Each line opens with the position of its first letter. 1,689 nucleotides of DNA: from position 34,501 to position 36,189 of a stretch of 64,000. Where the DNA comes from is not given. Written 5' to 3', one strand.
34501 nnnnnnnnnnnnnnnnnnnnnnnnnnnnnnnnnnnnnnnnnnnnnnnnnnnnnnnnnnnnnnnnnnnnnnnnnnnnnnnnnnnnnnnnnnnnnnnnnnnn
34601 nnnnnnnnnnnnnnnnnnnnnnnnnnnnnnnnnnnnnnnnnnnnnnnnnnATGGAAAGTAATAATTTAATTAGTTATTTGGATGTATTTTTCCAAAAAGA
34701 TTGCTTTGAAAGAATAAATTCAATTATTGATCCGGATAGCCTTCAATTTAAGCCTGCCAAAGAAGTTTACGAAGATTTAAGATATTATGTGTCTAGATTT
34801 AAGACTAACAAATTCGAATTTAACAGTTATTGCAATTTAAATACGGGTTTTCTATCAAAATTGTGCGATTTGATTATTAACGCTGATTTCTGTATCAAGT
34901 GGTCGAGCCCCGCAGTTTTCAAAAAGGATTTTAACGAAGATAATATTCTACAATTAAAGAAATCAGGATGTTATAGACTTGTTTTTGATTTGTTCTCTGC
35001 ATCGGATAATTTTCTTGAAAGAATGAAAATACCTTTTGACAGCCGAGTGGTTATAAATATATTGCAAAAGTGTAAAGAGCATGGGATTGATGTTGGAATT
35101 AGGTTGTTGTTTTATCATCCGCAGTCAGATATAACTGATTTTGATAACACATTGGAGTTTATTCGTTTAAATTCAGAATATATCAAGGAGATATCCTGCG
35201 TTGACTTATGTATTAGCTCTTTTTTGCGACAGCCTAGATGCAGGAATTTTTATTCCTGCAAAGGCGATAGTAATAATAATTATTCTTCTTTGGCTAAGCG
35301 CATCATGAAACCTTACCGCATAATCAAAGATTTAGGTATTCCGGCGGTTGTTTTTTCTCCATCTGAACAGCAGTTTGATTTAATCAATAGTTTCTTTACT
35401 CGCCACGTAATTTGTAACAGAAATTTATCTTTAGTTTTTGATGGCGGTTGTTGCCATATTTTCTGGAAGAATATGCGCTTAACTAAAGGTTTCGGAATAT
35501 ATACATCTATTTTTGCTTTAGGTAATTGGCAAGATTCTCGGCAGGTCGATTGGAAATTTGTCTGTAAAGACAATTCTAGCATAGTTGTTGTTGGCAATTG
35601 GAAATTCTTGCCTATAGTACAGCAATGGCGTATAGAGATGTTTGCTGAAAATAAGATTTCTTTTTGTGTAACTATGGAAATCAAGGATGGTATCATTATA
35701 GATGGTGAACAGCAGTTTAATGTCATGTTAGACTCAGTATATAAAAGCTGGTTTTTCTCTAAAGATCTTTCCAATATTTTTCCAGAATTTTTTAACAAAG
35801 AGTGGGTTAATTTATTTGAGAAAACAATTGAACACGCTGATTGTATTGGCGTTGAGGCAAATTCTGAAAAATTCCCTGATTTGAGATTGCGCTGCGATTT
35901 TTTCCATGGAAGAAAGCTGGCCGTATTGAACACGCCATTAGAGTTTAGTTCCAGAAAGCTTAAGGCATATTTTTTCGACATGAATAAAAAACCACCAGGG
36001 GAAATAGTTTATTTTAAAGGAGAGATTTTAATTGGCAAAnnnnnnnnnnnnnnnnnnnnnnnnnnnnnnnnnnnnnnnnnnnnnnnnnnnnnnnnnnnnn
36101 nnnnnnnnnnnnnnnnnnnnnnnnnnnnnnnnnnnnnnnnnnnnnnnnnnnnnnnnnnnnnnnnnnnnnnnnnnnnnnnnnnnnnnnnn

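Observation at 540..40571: Exceptional density of radical SAM domains in this window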

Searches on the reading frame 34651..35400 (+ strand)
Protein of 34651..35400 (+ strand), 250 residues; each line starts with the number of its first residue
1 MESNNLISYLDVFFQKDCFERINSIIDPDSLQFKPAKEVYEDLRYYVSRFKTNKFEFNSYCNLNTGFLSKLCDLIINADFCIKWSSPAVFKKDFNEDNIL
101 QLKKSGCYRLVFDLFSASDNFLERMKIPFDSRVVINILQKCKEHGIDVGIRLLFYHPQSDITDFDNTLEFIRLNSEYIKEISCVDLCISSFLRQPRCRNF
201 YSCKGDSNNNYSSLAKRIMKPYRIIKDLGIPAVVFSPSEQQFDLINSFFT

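Call 33: search_protein_families(library=pfam, proteins=[window:34651-35400:+], max_evalue=1)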
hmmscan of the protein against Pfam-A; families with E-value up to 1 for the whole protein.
window:34651-35400:+ (250 aa): 1 family
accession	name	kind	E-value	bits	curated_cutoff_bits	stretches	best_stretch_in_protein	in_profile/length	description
PF04055.27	Radical_SAM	-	7.7e-06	26.6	29.5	1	82-171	80-166/166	Radical SAM superfamily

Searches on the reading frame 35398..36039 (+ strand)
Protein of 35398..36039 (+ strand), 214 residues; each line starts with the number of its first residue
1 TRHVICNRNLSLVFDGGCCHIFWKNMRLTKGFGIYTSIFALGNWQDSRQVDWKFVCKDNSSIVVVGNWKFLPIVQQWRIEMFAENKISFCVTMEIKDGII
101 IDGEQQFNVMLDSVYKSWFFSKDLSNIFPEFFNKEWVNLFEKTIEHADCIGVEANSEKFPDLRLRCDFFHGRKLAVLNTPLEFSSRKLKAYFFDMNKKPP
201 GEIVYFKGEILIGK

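Call 24: search_solved_structures(query=A2, max_evalue=10, show_alignments=1)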
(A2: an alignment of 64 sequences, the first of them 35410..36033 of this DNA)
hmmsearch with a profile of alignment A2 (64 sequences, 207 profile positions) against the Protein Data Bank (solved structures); distinct sequences matched with E-value up to 10: 1.
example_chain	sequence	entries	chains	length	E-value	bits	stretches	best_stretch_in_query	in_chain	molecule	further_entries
6v3q_A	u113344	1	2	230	2.6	10.5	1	23-89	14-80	Metallo-beta-lactamase FIM-1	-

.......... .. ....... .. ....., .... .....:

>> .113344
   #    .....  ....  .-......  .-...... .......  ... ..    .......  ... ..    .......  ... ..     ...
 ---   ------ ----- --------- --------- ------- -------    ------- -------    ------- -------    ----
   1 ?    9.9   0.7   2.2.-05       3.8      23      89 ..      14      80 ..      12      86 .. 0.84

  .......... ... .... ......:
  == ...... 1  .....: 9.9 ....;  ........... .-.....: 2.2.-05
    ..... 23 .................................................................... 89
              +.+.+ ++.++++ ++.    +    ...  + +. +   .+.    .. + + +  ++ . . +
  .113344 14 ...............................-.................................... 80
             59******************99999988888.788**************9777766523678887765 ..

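Call 33: search_protein_families(library=pfam, proteins=[window:35398-36039:+], max_evalue=1)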
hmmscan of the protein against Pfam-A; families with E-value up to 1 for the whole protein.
window:35398-36039:+ (214 aa): 0 families

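Call 34: predict_structure(alignment_id=A3)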
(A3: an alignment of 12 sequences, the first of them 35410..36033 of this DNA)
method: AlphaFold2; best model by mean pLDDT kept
length: 208 residues; sequences in the alignment: 12
mean_pLDDT: 89.5   pTM: 0.88
mean pLDDT of the five models: 89.5, 89.1, 88.4, 88.3, 87.7
residues with pLDDT >= 90: 137; 70-90: 60; 50-70: 10; < 50: 1
segments of 3 or more residues with pLDDT < 50: none
pLDDT, mean of each block of 10 residues (from residue 1): 93 94 96 91 95 91 93 94 95 79 95 91 79 74 92 93 78 90 91 83 94
secondary structure, 60 per line:
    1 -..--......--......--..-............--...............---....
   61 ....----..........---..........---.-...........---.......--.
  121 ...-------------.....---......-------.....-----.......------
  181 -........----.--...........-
elements in order: E6-11 E14-19 E25-36 E39-42 E46-53 E57-64 E69-78 E82-91 E97-107 E111-117 E120-123 E137-141 E145-150 E158-162 E168-174 E182-189 E197-207

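Call 51: search_protein_representatives(alignment_id=A3)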
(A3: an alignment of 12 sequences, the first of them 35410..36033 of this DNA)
Query: 12 sequences, 207 profile positions. Proteins with E-value up to 0.001 (for the whole library): 634; up to 1e-10: 539; up to 1e-30: 322. The best 150 are listed.
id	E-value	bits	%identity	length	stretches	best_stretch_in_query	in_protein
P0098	6.7e-165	561.5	-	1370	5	1-207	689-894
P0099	2.2e-148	507.5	-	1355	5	3-189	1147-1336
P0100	7.6e-141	482.9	-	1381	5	4-207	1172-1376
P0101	3.0e-130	448.3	-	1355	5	4-206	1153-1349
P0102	1.5e-129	446.0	-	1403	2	1-206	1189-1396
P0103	1.1e-123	426.9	-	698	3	3-206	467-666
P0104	2.3e-123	425.8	-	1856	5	1-199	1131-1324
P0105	1.1e-120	417.1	-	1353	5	1-188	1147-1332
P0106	3.9e-119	412.0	-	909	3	6-206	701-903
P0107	8.5e-119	410.9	-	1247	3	1-207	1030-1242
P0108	1.8e-118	409.9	-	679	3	1-206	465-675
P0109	4.0e-117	405.4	-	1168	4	1-207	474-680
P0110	7.0e-117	404.7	-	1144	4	2-206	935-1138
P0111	2.3e-115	399.7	-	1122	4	1-206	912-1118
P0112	3.7e-115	399.0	-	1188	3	1-207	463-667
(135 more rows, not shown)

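Call 75: search_protein_families(library=pfam, alignment_id=A2, max_evalue=0.01)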
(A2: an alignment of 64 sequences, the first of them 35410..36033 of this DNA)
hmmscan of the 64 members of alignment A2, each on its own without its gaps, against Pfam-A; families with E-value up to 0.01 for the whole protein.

A. member 1, window:35410-36033:+ (208 aa): 0 families

B. families by the number of members that match (of 64 scanned): 1 family
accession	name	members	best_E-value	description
PF06575.17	DUF1132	1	0.0095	Protein of unknown function (DUF1132)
